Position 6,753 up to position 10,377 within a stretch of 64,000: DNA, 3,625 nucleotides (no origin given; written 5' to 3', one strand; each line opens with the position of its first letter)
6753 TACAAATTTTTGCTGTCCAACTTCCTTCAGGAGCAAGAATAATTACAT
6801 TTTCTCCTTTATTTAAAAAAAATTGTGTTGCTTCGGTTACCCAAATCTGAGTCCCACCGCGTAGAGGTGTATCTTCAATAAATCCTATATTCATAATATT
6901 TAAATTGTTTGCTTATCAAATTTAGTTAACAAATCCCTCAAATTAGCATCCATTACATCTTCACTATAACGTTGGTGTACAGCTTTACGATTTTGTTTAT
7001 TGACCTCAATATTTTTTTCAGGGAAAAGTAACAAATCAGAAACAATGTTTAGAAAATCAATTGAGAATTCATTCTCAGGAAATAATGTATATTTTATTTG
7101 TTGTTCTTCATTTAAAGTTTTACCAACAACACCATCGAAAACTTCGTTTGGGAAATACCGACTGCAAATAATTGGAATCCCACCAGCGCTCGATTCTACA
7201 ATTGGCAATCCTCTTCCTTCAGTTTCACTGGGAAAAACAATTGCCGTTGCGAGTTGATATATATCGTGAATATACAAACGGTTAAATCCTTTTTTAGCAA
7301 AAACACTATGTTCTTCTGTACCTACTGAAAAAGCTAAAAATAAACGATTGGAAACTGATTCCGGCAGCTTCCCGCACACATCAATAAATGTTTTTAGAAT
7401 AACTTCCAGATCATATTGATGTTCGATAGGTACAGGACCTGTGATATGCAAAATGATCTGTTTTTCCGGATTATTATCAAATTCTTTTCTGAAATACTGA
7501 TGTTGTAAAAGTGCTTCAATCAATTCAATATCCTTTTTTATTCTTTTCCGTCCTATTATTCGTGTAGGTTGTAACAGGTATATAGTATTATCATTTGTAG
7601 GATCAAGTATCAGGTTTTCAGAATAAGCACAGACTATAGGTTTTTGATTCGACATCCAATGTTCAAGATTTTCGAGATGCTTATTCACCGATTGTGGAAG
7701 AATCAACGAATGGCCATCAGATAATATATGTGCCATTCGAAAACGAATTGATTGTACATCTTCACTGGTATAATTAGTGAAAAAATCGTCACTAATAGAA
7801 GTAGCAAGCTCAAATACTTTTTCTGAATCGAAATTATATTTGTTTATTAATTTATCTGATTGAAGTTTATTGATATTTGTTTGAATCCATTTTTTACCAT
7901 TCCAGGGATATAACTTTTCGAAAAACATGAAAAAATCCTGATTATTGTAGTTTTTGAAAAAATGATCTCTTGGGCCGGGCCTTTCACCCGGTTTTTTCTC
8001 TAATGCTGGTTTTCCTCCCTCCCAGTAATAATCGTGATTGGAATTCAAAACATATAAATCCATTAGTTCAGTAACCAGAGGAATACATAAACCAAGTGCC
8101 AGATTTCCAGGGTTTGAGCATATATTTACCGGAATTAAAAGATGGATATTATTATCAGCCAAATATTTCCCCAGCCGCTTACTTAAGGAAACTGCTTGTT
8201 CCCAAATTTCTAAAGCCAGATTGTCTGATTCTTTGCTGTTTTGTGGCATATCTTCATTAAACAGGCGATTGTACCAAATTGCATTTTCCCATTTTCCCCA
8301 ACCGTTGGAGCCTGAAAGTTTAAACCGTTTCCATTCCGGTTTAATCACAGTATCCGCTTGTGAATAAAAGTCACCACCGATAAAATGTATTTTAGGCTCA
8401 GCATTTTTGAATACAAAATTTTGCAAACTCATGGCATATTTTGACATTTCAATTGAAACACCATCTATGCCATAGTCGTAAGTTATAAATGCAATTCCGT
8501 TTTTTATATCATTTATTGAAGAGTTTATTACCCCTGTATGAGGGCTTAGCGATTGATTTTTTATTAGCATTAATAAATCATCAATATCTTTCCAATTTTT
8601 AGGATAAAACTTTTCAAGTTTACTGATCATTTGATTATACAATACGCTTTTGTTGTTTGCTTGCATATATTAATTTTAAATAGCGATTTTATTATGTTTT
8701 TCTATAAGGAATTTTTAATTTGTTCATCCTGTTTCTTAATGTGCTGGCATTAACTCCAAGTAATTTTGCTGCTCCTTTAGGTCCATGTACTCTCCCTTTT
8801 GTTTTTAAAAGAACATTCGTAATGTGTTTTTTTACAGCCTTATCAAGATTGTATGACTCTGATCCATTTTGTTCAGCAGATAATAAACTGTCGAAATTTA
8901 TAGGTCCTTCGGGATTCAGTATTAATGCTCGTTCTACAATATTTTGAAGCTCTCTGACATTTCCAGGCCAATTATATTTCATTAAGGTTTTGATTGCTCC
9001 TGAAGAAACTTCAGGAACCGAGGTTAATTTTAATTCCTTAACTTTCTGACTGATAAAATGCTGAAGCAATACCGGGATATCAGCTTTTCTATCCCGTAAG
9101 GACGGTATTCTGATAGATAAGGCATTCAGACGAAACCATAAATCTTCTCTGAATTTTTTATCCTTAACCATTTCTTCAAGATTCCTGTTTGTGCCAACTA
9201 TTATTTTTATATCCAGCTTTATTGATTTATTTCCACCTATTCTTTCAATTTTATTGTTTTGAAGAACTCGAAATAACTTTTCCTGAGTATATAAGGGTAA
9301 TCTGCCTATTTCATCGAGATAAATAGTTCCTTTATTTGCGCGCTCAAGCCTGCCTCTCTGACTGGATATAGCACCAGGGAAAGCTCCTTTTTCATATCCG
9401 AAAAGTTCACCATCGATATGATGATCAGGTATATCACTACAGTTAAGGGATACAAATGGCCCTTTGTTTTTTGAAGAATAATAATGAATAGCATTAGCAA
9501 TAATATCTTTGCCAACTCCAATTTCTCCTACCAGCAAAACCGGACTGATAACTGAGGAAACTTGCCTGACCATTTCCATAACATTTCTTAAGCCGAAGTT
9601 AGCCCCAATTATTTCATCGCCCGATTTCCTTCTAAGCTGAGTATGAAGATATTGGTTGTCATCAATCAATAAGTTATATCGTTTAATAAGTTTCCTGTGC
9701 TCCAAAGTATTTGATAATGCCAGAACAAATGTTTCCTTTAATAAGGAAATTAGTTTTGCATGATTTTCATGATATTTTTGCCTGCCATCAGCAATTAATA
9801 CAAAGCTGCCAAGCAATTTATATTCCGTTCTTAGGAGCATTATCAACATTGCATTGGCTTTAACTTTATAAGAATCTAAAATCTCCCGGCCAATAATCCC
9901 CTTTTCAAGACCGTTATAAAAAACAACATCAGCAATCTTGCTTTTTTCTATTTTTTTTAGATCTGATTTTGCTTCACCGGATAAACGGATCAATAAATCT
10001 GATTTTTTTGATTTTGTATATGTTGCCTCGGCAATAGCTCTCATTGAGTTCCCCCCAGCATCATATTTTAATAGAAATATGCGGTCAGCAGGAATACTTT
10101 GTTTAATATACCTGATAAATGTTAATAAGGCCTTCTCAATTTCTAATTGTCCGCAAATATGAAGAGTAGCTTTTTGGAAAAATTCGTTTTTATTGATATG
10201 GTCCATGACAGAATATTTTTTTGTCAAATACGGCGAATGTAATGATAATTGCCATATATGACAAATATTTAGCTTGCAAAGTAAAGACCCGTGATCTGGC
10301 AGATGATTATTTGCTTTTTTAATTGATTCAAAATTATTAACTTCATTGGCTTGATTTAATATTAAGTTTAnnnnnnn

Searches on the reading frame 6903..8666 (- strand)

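Call 3: search_protein_families(library=pfam, proteins=[window:6903-8666:-], max_evalue=0.01)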
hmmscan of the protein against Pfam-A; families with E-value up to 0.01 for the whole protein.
window:6903-8666:- (588 aa): 2 families
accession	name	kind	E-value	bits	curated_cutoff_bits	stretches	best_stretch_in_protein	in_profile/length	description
PF00534.26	Glycos_transf_1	-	3e-06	27.3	26.4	1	460-505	80-125/172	Glycosyl transferases group 1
PF13692.12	Glyco_trans_1_4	-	0.0001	23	27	1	466-515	70-121/142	Glycosyl transferases group 1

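Call 4: search_protein_families(library=ncbifam, proteins=[window:6903-8666:-], max_evalue=0.01)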
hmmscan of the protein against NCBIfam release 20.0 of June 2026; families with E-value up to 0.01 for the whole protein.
window:6903-8666:- (588 aa): 5 families
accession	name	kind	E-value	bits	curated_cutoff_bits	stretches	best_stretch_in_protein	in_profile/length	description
NF041101.1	manno_glu_gly_synth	equivalog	2.2e-09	36.5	640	2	358-504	221-351/431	mannosylglucosylglycerate synthase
NF049988.1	MGlcDAGSynMgs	equivalog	0.00012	21.5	400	1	468-576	285-380/398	alpha-monoglucosyldiacylglycerol synthase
TIGR04047.1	MSMEG_0565_glyc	hypoth_equivalog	0.00015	21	259.85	1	468-506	272-310/373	MSMEG_0565 family glycosyltransferase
TIGR04157.1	glyco_rSAM_CFB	subfamily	0.0053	15.8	400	0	466-579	294-405/406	TIGR04157 family glycosyltransferase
TIGR03449.1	mycothiol_MshA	equivalog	0.0074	15.2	462.5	0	444-521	276-354/406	D-inositol-3-phosphate glycosyltransferase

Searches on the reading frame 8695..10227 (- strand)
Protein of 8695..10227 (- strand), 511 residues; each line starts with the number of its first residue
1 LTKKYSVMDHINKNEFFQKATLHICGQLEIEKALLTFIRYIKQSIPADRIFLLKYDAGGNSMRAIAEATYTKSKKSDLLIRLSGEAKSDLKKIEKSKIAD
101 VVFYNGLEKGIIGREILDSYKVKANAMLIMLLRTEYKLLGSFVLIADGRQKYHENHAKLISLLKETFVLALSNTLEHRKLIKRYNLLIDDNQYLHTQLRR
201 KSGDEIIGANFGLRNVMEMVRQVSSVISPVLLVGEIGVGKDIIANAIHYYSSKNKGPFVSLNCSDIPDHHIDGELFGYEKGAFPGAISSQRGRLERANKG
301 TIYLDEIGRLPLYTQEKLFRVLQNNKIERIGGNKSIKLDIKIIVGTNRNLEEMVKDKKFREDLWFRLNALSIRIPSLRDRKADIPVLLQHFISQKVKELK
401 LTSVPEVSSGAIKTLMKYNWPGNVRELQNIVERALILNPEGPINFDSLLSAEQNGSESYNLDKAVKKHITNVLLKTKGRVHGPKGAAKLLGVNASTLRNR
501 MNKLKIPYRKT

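Call 3: search_protein_families(library=pfam, proteins=[window:8695-10227:-], max_evalue=0.01)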
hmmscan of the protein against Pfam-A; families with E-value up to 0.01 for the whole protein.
window:8695-10227:- (511 aa): 7 families
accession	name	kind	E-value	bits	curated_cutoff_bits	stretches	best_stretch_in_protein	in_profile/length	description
PF00158.32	Sigma54_activat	-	5.3e-60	202.4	20.2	1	206-372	1-167/168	Sigma-54 interaction domain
PF25601.1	AAA_lid_14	-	2.5e-22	78.9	27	1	378-457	1-79/87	AAA+ ATPase lid domain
PF14532.12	Sigma54_activ_2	-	1.6e-16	61.3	25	1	217-377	11-138/138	Sigma-54 interaction domain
PF07728.20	AAA_5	-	2.5e-05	24.7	22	1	229-349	1-124/139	AAA domain (dynein-related subfamily)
PF02954.25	HTH_8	-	0.00011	22.3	22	1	466-504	7-42/42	Bacterial regulatory protein, Fis family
PF07724.20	AAA_2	-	0.00024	21.6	27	1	228-359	4-136/166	AAA domain (Cdc48 subfamily)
PF00004.35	AAA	-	0.0049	17.8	21.2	0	230-348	1-110/131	ATPase family associated with various cellular activities (AAA)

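Call 4: search_protein_families(library=ncbifam, proteins=[window:8695-10227:-], max_evalue=0.01)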
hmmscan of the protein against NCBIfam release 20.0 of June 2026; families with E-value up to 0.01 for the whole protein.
window:8695-10227:- (511 aa): 27 families (the best 25 are shown)
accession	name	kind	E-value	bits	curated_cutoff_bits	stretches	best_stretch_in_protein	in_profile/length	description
NF041552.1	TF_PrdR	equivalog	1.3e-91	307.7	795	1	107-503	170-575/577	sigma-54 dependent transcriptional regulator PrdR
TIGR01817.1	nifA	equivalog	1.8e-90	304.2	528.85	1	192-472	184-461/534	nif-specific transcriptional activator NifA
NF011958.0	PRK15429.1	equivalog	1.5e-83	281.7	830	1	114-506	287-686/692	formate hydrogenlyase transcriptional activator FlhA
TIGR02915.1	PEP_resp_reg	equivalog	3e-82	276.9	502.6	1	187-506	122-444/445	PEP-CTERM-box response regulator transcription factor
NF003451.0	PRK05022.1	equivalog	1.9e-81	274.3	476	1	121-440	109-425/512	nitric oxide reductase transcriptional regulator NorR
NF008469.0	PRK11361.1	equivalog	1.9e-79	267.5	714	1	188-450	126-387/461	acetoacetate metabolism transcriptional regulator AtoC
NF038308.1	RNA_repair_RtcR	equivalog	1.1e-77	262.1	650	1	181-450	157-434/530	RNA repair transcriptional activator RtcR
TIGR01818.1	ntrC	equivalog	1.1e-77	261.9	558.6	1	199-449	129-378/463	nitrogen regulation protein NR(I)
TIGR02974.1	phageshock_pspF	equivalog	1.4e-75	254.6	443.55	1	207-441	2-236/336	phage shock protein operon transcriptional activator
NF050807.1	TransRegFlbDCaul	equivalog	1.9e-75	254.4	750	1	206-463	120-376/454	sigma-54-dependent transcriptional regulator FlbD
NF049963.1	RespRegFlgRCampy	domain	9.3e-73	245.5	750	1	179-505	107-428/429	fla regulon two-component system response regulator FlgR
NF008622.0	PRK11608.1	equivalog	1.4e-71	241.2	529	1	203-446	5-248/329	phage shock protein operon transcriptional activator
TIGR02329.1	propionate_PrpR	equivalog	3.3e-70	237.2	499.2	1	197-502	204-525/526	propionate catabolism operon regulatory protein PrpR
NF051870.1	NAssimRespRegNtrX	equivalog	1.1e-69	235.5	600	1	83-471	31-403/452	nitrogen assimilation response regulator NtrX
NF041906.1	V4R_TF_MobR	exception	5.5e-69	233.1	999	1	207-463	235-506/544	phenol degradation transcriptional regulator MobR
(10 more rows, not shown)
